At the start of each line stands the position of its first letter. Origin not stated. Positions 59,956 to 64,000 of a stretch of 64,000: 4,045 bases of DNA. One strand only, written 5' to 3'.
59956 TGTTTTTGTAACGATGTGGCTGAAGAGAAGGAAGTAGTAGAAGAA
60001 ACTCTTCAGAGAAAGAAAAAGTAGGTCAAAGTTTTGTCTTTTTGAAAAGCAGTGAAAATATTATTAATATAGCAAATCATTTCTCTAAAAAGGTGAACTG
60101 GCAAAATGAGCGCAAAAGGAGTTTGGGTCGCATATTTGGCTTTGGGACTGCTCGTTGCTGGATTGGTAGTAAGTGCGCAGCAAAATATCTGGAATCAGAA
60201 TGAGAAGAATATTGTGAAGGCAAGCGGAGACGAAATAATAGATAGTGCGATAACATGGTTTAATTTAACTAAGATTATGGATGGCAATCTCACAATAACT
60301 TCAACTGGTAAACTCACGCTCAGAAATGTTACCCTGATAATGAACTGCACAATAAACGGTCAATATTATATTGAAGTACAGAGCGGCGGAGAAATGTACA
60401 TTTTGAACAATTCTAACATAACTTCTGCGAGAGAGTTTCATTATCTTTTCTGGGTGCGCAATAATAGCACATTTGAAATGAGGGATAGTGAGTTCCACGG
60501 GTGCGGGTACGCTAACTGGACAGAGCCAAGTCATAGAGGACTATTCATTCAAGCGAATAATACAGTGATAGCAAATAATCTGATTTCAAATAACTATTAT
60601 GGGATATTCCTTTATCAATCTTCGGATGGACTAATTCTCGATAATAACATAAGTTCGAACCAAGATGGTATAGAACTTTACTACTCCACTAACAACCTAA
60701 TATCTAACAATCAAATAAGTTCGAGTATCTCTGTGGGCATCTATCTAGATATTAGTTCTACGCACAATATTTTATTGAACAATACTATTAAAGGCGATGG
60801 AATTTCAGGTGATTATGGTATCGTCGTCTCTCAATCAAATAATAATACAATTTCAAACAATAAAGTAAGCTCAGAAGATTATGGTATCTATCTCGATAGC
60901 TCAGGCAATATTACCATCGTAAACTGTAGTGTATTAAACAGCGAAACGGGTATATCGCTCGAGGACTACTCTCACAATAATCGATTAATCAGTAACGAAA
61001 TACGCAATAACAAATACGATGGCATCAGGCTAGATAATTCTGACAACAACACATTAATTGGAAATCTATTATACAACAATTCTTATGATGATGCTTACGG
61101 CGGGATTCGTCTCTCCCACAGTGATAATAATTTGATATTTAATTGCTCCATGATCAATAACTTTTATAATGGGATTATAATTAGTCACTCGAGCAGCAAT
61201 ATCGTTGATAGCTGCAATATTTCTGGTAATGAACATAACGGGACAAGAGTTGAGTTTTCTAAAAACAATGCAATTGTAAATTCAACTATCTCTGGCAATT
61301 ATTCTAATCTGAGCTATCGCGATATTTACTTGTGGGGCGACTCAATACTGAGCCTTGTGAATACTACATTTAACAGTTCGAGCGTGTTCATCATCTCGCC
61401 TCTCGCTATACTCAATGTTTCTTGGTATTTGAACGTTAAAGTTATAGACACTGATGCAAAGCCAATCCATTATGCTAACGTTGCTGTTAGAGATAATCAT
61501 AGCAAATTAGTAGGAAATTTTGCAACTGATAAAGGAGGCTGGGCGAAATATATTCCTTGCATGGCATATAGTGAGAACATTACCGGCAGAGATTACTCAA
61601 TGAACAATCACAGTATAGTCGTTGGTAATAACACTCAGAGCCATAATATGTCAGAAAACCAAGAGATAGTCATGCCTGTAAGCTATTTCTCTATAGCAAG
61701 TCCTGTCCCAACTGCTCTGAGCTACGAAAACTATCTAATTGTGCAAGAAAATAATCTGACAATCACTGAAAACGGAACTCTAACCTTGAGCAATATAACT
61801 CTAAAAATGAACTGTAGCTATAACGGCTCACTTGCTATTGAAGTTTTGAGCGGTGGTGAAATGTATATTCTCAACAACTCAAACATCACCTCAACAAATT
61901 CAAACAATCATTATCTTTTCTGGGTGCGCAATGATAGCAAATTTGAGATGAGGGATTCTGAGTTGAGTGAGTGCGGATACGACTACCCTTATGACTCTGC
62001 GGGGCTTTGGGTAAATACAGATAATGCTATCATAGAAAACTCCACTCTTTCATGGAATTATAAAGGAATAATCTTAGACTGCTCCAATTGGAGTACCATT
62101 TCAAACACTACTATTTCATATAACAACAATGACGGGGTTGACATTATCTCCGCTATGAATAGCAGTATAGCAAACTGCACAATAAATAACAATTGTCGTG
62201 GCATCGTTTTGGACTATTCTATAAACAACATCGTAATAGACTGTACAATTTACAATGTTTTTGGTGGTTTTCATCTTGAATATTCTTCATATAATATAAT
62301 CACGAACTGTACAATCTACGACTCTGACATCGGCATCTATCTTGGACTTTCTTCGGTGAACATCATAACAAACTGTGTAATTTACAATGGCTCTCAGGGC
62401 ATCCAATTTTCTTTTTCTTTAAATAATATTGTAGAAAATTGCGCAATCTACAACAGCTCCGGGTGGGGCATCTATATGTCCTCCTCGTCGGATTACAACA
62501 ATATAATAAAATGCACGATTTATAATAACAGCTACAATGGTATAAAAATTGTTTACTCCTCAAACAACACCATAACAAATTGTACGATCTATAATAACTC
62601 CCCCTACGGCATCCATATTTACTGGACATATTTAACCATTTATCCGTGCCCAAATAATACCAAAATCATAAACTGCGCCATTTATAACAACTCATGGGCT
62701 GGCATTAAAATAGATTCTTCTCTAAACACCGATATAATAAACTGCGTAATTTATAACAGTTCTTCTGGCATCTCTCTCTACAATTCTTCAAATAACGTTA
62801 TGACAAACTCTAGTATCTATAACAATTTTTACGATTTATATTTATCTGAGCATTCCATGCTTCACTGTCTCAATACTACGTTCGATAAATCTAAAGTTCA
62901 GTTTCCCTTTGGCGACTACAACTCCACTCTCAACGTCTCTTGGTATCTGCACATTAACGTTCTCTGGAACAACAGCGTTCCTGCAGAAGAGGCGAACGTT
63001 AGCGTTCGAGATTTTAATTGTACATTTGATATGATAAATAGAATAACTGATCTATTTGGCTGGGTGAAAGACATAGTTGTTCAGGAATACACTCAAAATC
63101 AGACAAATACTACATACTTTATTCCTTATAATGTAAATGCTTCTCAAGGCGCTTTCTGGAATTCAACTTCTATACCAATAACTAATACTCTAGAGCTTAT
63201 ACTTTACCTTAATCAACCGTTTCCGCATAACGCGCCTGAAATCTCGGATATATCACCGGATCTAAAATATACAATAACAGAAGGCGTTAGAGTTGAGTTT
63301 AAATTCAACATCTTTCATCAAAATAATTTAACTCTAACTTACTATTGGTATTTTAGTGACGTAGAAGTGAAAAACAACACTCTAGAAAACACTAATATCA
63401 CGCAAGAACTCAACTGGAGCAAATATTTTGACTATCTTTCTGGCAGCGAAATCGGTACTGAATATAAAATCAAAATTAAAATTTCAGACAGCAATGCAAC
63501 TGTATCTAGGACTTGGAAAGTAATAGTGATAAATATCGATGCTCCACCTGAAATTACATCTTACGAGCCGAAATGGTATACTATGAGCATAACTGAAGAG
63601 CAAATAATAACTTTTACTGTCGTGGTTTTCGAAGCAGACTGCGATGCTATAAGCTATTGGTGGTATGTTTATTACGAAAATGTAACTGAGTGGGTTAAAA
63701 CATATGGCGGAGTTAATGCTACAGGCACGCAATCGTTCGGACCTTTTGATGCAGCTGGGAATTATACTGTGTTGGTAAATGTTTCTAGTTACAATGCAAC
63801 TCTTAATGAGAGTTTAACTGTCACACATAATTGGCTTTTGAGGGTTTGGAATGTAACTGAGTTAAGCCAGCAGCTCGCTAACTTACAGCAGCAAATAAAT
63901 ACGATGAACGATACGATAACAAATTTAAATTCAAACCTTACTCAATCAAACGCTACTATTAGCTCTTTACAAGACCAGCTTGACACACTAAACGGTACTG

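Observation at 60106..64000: Unannotated (runs off window) >1298-aa beta-helix surface protein with an internal ~540-aa module duplication and extreme sequon density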

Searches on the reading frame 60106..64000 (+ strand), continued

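Call 81: search_protein_families(library=ncbifam, proteins=[P0001], max_evalue=0.001)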
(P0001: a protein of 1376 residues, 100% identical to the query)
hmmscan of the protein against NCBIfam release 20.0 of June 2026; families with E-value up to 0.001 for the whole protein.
P0001 (1376 aa): 12 families
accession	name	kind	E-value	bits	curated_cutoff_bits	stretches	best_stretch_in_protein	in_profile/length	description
TIGR03804.1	para_beta_helix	repeat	3.8e-50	167.3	19.45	7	282-327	1-44/44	parallel beta-helix repeat protein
TIGR04247.1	NosD_copper_fam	subfamily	1.4e-23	83.1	300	3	145-326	77-263/377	nitrous oxide reductase family maturation protein NosD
TIGR04211.1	SH3_and_anchor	equivalog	1.2e-06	28.3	65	1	1251-1375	62-193/198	TIGR04211 family SH3 domain-containing protein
NF052320.1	Cbp1_fam_LP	subfamily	2.4e-06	27.3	90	1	1250-1330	104-177/286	Cbp1 family collagen-binding glycoprotein adhesin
TIGR02169.1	SMC_prok_A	equivalog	2.1e-05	22.5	729.4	1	1250-1346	836-932/1165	chromosome segregation protein SMC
NF045487.1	ASRP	equivalog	4.8e-05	22.2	300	1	1252-1334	201-459/593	archaea-specific SMC-related protein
TIGR04523.1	Mplasa_alph_rch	subfamily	4.9e-05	21.5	270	1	1252-1315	507-572/745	helix-rich protein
TIGR04320.1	Surf_Exclu_PgrA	domain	8.6e-05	22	70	1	1221-1340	230-351/360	SEC10/PgrA surface exclusion domain-containing protein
TIGR02168.1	SMC_prok_B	equivalog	8.9e-05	20.4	567.35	1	1250-1347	388-485/1181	chromosome segregation protein SMC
NF033885.1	conj_TraP_IncI1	equivalog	0.00033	20.5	135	1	1251-1313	89-151/217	conjugal transfer protein TraP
NF003357.0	PRK04406.1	equivalog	0.00041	20.5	122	1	1249-1303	5-59/75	hypothetical protein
NF047515.1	SpiroCoCo_C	equivalog_domain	0.00077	18.7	125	0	1246-1332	129-215/313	SpiroCoCo family coiled-coil protein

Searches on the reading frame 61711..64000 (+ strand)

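Call 62: predict_structure(alignment_id=A2)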
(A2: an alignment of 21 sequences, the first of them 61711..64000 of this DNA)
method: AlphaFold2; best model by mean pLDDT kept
length: 763 residues; sequences in the alignment: 21
mean_pLDDT: 79.6   pTM: 0.70
mean pLDDT of the five models: 79.6, 78.8, 76.2, 74.3, 72.7
residues with pLDDT >= 90: 380; 70-90: 187; 50-70: 72; < 50: 124
segments of 3 or more residues with pLDDT < 50: 577-581, 610-719, 757-763
pLDDT, mean of each block of 10 residues (from residue 1): 85 94 96 93 95 97 92 96 95 71 97 95 96 95 95 98 96 98 97 97 97 96 97 95 98 91 94 97 93 98 77 74 98 94 98 96 96 96 95 93 90 89 89 68 83 89 89 81 70 76 74 86 82 86 86 87 88 63 77 84 73 39 33 37 39 32 26 26 33 28 22 36 62 69 66 53 36
secondary structure, 60 per line:
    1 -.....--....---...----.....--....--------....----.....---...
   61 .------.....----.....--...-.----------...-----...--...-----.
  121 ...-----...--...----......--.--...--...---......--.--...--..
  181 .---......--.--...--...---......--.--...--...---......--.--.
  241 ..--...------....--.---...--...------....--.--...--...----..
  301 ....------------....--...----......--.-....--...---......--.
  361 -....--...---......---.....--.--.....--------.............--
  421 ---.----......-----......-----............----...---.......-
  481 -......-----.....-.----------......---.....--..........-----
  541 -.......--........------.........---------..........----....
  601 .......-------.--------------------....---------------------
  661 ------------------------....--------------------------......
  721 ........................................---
elements in order (helices of 4 or more, strands of 3 or more residues): E2-6 E9-12 E16-18 E23-27 E30-33 E42-45 E50-54 E58-61 E68-72 E77-81 E84-86 E99-101 E107-109 E112-114 E120-123 E129-131 E134-136 E141-146 E152-154 E157-159 E163-168 E174-176 E179-181 E185-190 E196-198 E201-203 E207-212 E218-220 E223-225 E229-234 E240-242 E245-247 E254-257 E264-266 E269-271 E278-281 E287-289 E292-294 E299-304 E317-320 E323-325 E330-335 E340-343 E346-348 E352-357 E362-365 E368-370 E374-379 E383-387 E406-418 E429-434 E440-445 E451-462 E467-469 E473-479 E482-487 E493-497 E510-515 E519-523 E526-535 E542-548 E551-558 E565-573 E583-592 E597-607 E636-639 E685-688 H715-760

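Call 65: fold_search(model_id=the predicted structure, library=pdb)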
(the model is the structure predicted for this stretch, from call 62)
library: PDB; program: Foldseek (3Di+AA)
matches with E <= 10: 1852; with E <= 0.001: 104
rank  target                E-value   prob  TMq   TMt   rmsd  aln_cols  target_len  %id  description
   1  2pyg_B                1.7e-07  1.00  0.26  0.49  10.8       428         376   13  Azotobacter vinelandii Mannuronan C-5 epimerase AlgE4 A-module (released 2008-05-27)
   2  2pyg_A                3.0e-07  1.00  0.23  0.40  10.9       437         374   15  Azotobacter vinelandii Mannuronan C-5 epimerase AlgE4 A-module (released 2008-05-27)
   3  8wm1_A                3.1e-07  1.00  0.25  0.39  14.8       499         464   13  DHS dehydratase (released 2024-10-02)
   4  5lw3                  7.3e-07  1.00  0.15  0.23  14.2       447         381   12  Azotobacter vinelandii Mannuronan C-5 epimerase AlgE6 A-module (released 2017-10-25)
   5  6f7k_B                1.3e-06  1.00  0.23  0.31  17.9       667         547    9  Crystal structure of Dettilon tailspike protein (gp208) (released 2018-12-19)
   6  2pyh_A                2.8e-06  1.00  0.23  0.39  10.2       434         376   13  Azotobacter vinelandii Mannuronan C-5 epimerase AlgE4 A-module complexed with mannuronan trisaccharide (released 2008-05-27)
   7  4xn3_A                2.8e-06  1.00  0.24  0.29  15.1       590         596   11  Tailspike protein mutant E372A of E. coli bacteriophage HK620 in complex with hexasaccharide (released 2016-01-27)
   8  5w6f_A                3.0e-06  1.00  0.20  0.24  13.4       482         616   10  Crystal structure of Bacteriophage CBA120 tailspike protein 3 (TSP3, orf212) (released 2018-10-24)
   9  4xnf                  3.1e-06  1.00  0.24  0.29  14.6       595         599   11  Tailspike protein double mutant D339A/E372Q of E. coli bacteriophage HK620 (released 2016-01-27)
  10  4xn0                  3.9e-06  1.00  0.24  0.30  14.9       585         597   10  Tailspike protein mutant E372A of E. coli bacteriophage HK620 (released 2016-01-27)
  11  6w4q_B                3.9e-06  0.93  0.11  0.11  22.9       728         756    8  Crystal structure of full-length tailspike protein 2 (TSP2, ORF211) ) from Escherichia coli O157:H7 bacteriophage CAB1 (released 2021-01-20)
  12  4ozy                  5.4e-06  1.00  0.24  0.39   9.6       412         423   12  Crystal Structure of the periplasmic alginate epimerase AlgG T265N mutant (released 2015-03-04)
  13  2pyh_B                5.7e-06  1.00  0.28  0.51   7.5       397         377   11  Azotobacter vinelandii Mannuronan C-5 epimerase AlgE4 A-module complexed with mannuronan trisaccharide (released 2008-05-27)
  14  6kfn                  6.0e-06  1.00  0.19  0.42   9.3       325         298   13  Crystal structure of alginate lyase from Paenibacillus sp. str. FPU-7 (released 2019-10-30)
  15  4xm3_A                6.0e-06  1.00  0.26  0.31  13.9       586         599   12  Tailspike protein mutant E372A of E. coli bacteriophage HK620 in complex with pentasaccharide (released 2016-01-27)
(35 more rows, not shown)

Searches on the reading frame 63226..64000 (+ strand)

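Call 67: search_protein_representatives(protein=window:63226-64000:+)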
Query: 258 residues. Proteins with E-value up to 0.001 (for the whole library): 427; up to 1e-10: 98; up to 1e-30: 7. The best 150 are listed.
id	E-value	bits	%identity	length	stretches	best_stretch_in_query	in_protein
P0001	1.3e-164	562.1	100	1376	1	1-258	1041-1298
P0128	2.8e-45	171.1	28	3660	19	63-200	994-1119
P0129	1.3e-41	159.1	34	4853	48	192-253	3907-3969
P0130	8.0e-38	146.7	32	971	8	77-148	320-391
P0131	2.2e-35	138.7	32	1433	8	74-148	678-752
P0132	1.3e-33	132.9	29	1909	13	11-149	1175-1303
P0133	9.9e-33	130.0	27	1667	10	62-148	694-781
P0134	4.0e-28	115.0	31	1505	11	74-203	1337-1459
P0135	6.7e-28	114.2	28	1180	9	65-147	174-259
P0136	1.2e-27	113.4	34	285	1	37-256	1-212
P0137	5.1e-26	108.0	31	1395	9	84-148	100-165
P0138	1.0e-23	100.5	27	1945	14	59-189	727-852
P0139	1.1e-22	97.1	32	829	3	2-152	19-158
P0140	1.7e-21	93.2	29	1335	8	59-202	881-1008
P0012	2.1e-21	92.9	36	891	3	1-255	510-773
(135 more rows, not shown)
